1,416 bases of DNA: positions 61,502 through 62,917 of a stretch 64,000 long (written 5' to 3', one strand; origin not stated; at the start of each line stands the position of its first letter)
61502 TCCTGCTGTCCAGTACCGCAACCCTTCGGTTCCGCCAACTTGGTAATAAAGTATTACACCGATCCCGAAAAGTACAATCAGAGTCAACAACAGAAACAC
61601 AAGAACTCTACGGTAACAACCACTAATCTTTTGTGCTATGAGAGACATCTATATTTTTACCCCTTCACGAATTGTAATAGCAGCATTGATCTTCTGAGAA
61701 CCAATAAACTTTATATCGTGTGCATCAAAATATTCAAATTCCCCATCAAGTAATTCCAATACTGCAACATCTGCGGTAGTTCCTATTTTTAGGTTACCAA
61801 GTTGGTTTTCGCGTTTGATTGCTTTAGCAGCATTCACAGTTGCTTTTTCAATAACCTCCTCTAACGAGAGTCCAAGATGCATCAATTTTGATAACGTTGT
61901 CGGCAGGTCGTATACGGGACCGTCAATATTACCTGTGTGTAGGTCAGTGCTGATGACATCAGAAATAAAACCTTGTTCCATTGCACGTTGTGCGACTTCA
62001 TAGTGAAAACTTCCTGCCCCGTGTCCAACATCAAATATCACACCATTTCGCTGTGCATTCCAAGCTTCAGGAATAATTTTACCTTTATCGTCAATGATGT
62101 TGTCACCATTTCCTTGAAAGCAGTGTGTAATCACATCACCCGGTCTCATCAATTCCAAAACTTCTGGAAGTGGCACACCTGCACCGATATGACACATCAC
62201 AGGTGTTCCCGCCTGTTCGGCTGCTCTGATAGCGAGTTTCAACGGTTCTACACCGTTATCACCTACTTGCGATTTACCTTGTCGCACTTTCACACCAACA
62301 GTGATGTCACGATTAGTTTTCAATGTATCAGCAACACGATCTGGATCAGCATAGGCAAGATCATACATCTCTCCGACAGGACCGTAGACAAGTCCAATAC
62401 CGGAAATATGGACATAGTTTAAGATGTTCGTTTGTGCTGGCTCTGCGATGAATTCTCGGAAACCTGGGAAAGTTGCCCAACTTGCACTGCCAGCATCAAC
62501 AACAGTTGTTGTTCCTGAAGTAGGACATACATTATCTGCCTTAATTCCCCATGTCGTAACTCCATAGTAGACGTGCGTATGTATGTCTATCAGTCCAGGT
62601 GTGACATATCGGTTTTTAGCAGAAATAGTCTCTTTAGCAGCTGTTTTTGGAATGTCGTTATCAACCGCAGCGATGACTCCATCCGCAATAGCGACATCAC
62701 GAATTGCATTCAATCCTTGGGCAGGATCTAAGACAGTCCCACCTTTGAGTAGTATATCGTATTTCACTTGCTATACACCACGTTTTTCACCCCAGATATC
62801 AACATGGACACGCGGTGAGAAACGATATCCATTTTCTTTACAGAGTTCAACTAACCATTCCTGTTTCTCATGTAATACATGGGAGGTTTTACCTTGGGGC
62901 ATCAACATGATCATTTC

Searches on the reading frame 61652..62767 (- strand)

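Call 53: search_protein_families(library=ncbifam, proteins=[window:61652-62767:-], max_evalue=0.00001)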
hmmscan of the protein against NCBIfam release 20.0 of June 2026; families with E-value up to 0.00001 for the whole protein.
window:61652-62767:- (372 aa): 46 families (the best 25 are shown)
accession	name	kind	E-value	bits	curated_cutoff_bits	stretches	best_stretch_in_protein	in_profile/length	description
NF006689.0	PRK09237.1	equivalog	8.5e-130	432.7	371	1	2-370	2-368/383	amidohydrolase/deacetylase family metallohydrolase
NF009060.0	PRK12394.1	equivalog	7.4e-99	331.1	442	1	1-369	1-370/381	metallo-dependent hydrolase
TIGR03583.1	EF_0837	hypoth_equivalog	1.8e-84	283.9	432.15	1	20-369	13-361/365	amidohydrolase/deacetylase family metallohydrolase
NF006845.0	PRK09357.2-6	equivalog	1e-17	63.9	728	1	4-67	2-65/428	dihydroorotase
NF006560.0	PRK09061.1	subfamily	2.5e-16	59.1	340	1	2-67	25-88/517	amidohydrolase family protein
NF006056.0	PRK08204.1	subfamily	1.7e-15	56.7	391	1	4-67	4-68/449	hypothetical protein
TIGR01224.1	hutI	equivalog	5e-14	51.9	298.15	1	268-339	283-353/377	imidazolonepropionase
NF006844.0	PRK09357.2-5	equivalog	8e-14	51.5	701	1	4-73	3-71/422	dihydroorotase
TIGR03121.1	one_C_dehyd_A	equivalog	1.1e-13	50.3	392.75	1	5-66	2-62/556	formylmethanofuran dehydrogenase subunit A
NF004839.0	PRK06189.1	equivalog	1.9e-13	49.9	631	1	1-73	1-71/451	allantoinase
NF005791.0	PRK07627.1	equivalog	2.5e-12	46.5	442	1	5-66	3-64/425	dihydroorotase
NF006839.0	PRK09357.1-4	equivalog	2.6e-12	46.1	576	1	5-67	2-63/422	dihydroorotase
TIGR03178.1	allantoinase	equivalog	1.1e-11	44.2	357.85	1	4-91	1-88/441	allantoinase AllB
TIGR02033.1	D-hydantoinase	equivalog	1.2e-11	44.2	393.25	1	5-93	1-92/454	dihydropyrimidinase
NF009941.0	PRK13404.1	subfamily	1.7e-11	43.5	647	1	1-96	2-91/478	dihydropyrimidinase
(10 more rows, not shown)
